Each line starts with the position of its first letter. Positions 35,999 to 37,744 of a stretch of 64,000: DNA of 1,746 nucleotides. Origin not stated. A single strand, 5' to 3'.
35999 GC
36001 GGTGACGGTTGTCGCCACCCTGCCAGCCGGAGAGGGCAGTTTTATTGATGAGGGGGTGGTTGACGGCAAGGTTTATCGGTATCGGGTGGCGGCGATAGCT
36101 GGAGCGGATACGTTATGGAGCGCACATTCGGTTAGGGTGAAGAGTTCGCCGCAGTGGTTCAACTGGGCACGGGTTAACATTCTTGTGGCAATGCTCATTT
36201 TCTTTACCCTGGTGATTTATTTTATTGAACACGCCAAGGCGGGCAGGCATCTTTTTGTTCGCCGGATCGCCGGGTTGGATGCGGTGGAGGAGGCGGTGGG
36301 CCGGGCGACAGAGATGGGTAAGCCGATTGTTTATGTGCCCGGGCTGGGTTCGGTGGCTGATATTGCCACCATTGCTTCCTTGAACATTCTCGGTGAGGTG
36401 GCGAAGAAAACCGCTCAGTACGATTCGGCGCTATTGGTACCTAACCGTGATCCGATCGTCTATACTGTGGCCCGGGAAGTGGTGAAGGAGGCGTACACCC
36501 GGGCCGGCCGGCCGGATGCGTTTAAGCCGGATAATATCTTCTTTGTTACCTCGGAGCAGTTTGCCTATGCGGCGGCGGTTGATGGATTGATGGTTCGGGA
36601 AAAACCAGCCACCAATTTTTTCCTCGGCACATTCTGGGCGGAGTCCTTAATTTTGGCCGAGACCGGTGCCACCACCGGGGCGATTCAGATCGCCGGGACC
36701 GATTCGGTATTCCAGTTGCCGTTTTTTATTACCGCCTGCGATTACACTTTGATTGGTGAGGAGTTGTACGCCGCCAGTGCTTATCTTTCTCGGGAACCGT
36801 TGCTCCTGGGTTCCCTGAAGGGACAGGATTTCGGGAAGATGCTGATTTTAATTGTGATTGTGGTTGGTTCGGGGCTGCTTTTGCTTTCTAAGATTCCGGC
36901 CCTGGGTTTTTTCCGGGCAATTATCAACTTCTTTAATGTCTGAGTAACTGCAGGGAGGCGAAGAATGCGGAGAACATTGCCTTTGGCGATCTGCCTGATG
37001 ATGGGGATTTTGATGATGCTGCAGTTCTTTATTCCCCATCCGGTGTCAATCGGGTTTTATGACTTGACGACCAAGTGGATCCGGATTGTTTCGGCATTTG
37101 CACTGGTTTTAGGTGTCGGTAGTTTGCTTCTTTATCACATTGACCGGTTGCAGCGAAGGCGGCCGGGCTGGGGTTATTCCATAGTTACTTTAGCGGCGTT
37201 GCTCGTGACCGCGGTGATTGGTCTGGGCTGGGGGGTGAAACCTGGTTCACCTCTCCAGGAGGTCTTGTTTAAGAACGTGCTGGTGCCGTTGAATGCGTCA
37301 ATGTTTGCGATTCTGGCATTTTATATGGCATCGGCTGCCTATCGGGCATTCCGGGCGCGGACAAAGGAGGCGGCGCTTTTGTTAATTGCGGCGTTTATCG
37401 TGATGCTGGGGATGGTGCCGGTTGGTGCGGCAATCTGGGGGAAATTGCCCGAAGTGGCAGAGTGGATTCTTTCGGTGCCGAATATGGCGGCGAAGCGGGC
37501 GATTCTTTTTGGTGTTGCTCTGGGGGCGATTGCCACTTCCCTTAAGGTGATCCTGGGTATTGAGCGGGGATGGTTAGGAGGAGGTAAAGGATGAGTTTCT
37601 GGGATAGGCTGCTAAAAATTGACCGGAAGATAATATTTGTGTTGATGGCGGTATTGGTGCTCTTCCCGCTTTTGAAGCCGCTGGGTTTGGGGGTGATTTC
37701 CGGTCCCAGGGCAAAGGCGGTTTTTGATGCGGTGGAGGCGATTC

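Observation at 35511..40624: Uncharacterised envelope operon built from two paralogous gene pairs plus an outer-membrane beta-barrel, led by a MazG-like gene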

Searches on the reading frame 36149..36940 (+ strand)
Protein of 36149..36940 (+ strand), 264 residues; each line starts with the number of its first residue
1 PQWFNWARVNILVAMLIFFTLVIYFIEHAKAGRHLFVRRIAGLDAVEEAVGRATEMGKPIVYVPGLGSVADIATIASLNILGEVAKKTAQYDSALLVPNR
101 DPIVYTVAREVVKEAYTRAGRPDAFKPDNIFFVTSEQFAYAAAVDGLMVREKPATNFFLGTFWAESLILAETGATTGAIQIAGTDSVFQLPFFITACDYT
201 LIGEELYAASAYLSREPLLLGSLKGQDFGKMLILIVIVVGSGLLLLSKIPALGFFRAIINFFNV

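Call 61: search_protein_representatives(protein=window:36149-36940:+)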
Query: 264 residues. Proteins with E-value up to 0.001 (for the whole library): 2253; up to 1e-10: 1692; up to 1e-30: 848. The best 150 are listed.
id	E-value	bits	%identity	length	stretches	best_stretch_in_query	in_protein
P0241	2.6e-109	381.1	68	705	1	2-249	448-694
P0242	1.3e-107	375.5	67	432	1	1-242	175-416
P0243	1.5e-107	375.2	67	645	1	3-242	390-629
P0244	1.0e-104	366.0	67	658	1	2-244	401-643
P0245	3.6e-103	360.9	67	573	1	1-242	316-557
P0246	5.9e-103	360.2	68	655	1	10-241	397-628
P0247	4.7e-102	357.3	65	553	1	4-246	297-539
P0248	2.6e-101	354.9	67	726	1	5-248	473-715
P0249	3.9e-101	354.3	66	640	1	5-252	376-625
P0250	4.2e-100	350.9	67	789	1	5-242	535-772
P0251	5.9e-100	350.4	65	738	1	3-244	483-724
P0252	1.6e-99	349.0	63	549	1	2-249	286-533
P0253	2.0e-99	348.6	63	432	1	1-252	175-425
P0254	5.2e-99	347.3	66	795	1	2-247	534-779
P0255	1.1e-98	346.2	63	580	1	2-241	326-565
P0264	6.6e-95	333.9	60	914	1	1-249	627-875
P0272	5.9e-94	330.7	59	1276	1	2-264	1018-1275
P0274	9.3e-94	330.1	62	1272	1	4-252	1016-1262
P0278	5.6e-93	327.5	64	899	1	1-245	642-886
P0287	7.5e-92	323.8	58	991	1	1-243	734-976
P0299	4.3e-91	321.3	58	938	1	1-246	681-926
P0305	1.0e-90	320.2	58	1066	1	1-243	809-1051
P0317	2.2e-89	315.8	58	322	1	2-243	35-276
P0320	4.8e-89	314.6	56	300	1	3-264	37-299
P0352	4.3e-87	308.3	57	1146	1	2-241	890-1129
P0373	1.8e-85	303.0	55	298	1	3-256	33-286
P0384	5.9e-85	301.3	53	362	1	4-263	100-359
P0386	1.5e-84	300.0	56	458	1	2-242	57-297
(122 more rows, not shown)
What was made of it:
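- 2,253 DUF6754 clusters at 50% identity; the domain is always C-terminal (call 61).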

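Call 62: search_protein_families(library=pfam, proteins=[P0272, P0274, P0305, P0352, P0264, P0287, P0241, P0250, P0278, P0299], max_evalue=0.001)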
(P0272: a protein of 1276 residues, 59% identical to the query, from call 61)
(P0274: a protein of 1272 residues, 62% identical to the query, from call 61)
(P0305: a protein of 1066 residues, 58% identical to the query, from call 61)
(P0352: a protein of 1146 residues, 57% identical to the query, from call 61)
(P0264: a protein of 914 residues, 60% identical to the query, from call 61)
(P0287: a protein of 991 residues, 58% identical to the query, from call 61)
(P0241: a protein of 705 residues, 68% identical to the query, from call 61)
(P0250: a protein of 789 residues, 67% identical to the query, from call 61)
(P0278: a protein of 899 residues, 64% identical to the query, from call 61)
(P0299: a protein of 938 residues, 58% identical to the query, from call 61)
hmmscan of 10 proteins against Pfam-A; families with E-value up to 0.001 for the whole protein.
P0272 (1276 aa): 1 family
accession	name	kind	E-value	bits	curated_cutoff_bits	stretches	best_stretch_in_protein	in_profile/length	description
PF20539.3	DUF6754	-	2.2e-114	381.4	27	1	1018-1264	4-251/257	Domain of unknown function (DUF6754)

P0274 (1272 aa): 1 family
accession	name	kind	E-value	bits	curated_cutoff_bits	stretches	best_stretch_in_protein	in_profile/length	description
PF20539.3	DUF6754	-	2.5e-115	384.5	27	1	1014-1259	4-250/257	Domain of unknown function (DUF6754)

P0305 (1066 aa): 1 family
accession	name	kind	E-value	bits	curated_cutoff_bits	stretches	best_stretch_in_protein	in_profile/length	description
PF20539.3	DUF6754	-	1.1e-117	392.1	27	1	809-1062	3-256/257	Domain of unknown function (DUF6754)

P0352 (1146 aa): 1 family
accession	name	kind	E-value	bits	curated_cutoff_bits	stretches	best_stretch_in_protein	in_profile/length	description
PF20539.3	DUF6754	-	8.3e-117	389.3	27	1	889-1141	3-255/257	Domain of unknown function (DUF6754)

P0264 (914 aa): 1 family
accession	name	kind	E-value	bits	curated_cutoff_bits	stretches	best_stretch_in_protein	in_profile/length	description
PF20539.3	DUF6754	-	5.1e-116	386.7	27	1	627-873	3-249/257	Domain of unknown function (DUF6754)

P0287 (991 aa): 1 family
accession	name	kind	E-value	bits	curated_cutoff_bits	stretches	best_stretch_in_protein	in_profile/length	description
PF20539.3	DUF6754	-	1.3e-119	398.5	27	1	733-986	2-255/257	Domain of unknown function (DUF6754)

P0241 (705 aa): 2 families
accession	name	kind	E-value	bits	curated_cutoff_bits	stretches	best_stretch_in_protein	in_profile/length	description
PF20539.3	DUF6754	-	2.4e-115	384.5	27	1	446-693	2-249/257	Domain of unknown function (DUF6754)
PF00041.27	fn3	-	4.8e-08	33.5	25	0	114-186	13-81/84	Fibronectin type III domain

P0250 (789 aa): 1 family
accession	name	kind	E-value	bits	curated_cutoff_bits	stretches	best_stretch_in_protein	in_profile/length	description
PF20539.3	DUF6754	-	1.2e-120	401.9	27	1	530-785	2-257/257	Domain of unknown function (DUF6754)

P0278 (899 aa): 1 family
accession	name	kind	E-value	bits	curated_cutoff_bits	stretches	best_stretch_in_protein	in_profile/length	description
PF20539.3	DUF6754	-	4.4e-117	390.2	27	1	643-892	4-253/257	Domain of unknown function (DUF6754)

P0299 (938 aa): 1 family
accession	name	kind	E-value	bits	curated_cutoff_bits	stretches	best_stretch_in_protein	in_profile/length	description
PF20539.3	DUF6754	-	4.3e-119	396.8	27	1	681-935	3-257/257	Domain of unknown function (DUF6754)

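Call 79: list_cluster_members(proteins=[P0272, P0305, P0264, P0241, P0320, P0373, P0386, P0317, P0352, P0384])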
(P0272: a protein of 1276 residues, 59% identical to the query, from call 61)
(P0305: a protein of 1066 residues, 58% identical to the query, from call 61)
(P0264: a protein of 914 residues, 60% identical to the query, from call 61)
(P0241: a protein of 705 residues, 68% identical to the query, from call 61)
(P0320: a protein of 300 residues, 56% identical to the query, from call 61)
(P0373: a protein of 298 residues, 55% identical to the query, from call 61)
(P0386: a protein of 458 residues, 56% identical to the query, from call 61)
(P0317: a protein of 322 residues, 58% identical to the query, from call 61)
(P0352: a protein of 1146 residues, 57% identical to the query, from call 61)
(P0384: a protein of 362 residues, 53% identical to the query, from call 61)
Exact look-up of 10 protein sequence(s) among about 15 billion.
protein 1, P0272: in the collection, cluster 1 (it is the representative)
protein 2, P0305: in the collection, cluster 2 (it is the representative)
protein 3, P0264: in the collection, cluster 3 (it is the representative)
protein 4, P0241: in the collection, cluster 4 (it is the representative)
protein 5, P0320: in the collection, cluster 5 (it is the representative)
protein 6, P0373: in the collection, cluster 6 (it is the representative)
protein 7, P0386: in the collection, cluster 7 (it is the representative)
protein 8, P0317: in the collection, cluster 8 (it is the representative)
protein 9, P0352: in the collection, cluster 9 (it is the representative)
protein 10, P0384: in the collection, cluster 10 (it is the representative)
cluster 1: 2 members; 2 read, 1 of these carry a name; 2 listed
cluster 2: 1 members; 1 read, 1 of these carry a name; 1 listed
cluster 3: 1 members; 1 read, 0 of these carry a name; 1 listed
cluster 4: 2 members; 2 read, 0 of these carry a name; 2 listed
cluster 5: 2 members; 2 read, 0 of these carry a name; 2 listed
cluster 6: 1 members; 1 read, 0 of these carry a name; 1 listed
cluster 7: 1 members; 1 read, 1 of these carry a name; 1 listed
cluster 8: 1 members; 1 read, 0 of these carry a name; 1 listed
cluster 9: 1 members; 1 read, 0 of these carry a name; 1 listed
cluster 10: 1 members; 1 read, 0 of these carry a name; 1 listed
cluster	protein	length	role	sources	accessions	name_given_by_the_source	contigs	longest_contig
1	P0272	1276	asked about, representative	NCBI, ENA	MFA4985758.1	MAG: DUF6754 domain-containing protein [Candidatus Brocadiia bacterium]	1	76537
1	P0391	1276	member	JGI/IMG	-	-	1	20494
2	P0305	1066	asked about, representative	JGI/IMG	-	hypothetical protein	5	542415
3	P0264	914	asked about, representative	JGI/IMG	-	-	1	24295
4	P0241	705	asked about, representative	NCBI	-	-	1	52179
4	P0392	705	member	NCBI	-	-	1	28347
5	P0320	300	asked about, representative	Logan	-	-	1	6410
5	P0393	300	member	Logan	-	-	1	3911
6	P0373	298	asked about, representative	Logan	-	-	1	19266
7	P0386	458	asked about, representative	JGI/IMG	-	hypothetical protein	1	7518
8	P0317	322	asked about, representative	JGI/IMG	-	-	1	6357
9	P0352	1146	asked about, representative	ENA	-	-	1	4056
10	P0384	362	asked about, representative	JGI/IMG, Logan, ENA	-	-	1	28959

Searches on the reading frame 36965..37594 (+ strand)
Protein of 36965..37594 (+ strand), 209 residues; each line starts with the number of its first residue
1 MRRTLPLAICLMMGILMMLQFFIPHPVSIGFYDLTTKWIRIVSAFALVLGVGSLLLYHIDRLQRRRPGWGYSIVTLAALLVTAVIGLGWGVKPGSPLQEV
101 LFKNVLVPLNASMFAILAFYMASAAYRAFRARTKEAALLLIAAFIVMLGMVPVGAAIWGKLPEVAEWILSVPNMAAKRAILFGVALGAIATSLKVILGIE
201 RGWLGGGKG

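Call 3: search_protein_families(library=pfam, proteins=[window:36965-37594:+], max_evalue=1)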
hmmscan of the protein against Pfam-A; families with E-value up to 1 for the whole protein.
window:36965-37594:+ (209 aa): 4 families
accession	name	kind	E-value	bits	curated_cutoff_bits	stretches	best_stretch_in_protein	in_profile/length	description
PF07695.17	7TMR-DISM_7TM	-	0.0049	17.3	29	1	29-187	53-203/205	7TM diverse intracellular signalling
PF24365.1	DUF7521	-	0.013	16.3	27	1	114-192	8-80/82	Family of unknown function (DUF7521)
PF01757.29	Acyl_transf_3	-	0.044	13.3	31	1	14-190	89-259/326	Acyltransferase domain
PF09925.14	DUF2157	-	0.82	9.8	32.4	1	115-170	16-70/146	Predicted membrane protein (DUF2157)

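Call 4: search_protein_families(library=ncbifam, proteins=[window:36965-37594:+], max_evalue=1)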
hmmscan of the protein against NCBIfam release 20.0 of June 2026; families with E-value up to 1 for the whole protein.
window:36965-37594:+ (209 aa): 3 families
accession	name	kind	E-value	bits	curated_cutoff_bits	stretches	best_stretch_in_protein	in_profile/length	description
NF009313.0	PRK12674.1-1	equivalog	0.02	14.7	151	1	101-156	33-86/140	Na+/H+ antiporter subunit G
NF008278.0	PRK11056.1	equivalog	0.62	10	127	1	79-169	12-95/120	YijD family membrane protein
NF033633.1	SLATT_2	domain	0.72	9.4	40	1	35-88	47-98/182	SLATT domain-containing protein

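Call 24: search_solved_structures(query=A2, max_evalue=10)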
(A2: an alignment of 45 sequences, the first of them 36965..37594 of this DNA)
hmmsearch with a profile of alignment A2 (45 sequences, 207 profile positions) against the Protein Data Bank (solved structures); distinct sequences matched with E-value up to 10: 0.

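Call 43: search_protein_families(library=pfam, alignment_id=A2, max_evalue=5)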
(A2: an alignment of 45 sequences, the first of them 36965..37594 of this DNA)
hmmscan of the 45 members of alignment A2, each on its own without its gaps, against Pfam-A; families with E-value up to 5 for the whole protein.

A. member 1, window:36965-37594:+ (209 aa): 8 families
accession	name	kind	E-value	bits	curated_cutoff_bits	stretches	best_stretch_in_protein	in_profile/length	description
PF07695.17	7TMR-DISM_7TM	-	0.0049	17.3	29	1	29-187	53-203/205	7TM diverse intracellular signalling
PF24365.1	DUF7521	-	0.013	16.3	27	1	114-192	8-80/82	Family of unknown function (DUF7521)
PF01757.29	Acyl_transf_3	-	0.044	13.3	31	1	14-190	89-259/326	Acyltransferase domain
PF09925.14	DUF2157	-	0.82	9.8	32.4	2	115-170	16-70/146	Predicted membrane protein (DUF2157)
PF08592.16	Anthrone_oxy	-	1.1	9.9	27.3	1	112-157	16-57/106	Anthrone oxygenase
PF10348.14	DUF2427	-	2.1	8.6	23.8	1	15-59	23-67/105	Domain of unknown function (DUF2427)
PF18949.5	DUF5693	-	2.1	7.2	29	1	36-156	313-426/609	Family of unknown function (DUF5693)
PF11874.13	DUF3394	-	2.8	8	28.2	1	111-147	7-43/181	Domain of unknown function (DUF3394)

B. families by the number of members that match (of 45 scanned): 109 families (the first 25 are shown)
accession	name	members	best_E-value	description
PF08592.16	Anthrone_oxy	18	0.035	Anthrone oxygenase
PF07695.17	7TMR-DISM_7TM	15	0.0049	7TM diverse intracellular signalling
PF04123.18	DUF373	12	0.0084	Domain of unknown function (DUF373)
PF11874.13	DUF3394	12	0.023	Domain of unknown function (DUF3394)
PF24365.1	DUF7521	8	0.0036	Family of unknown function (DUF7521)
PF09925.14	DUF2157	8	0.011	Predicted membrane protein (DUF2157)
PF01757.29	Acyl_transf_3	7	4.2e-05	Acyltransferase domain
PF18949.5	DUF5693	7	0.008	Family of unknown function (DUF5693)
PF24357.1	TMD0_ABC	7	0.0096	ABC transporter TMD0 domain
PF14015.11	DUF4231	6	0.039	Protein of unknown function (DUF4231)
PF00822.25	PMP22_Claudin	5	0.00036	PMP-22/EMP/MP20/Claudin family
PF09843.14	DUF2070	5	0.69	Predicted membrane protein (DUF2070)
PF12291.15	DUF3623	4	1.8e-06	Protein of unknown function (DUF3623)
PF10993.13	DUF2818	4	0.006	Protein of unknown function (DUF2818)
PF12576.13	DUF3754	4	0.092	Protein of unknown function (DUF3754)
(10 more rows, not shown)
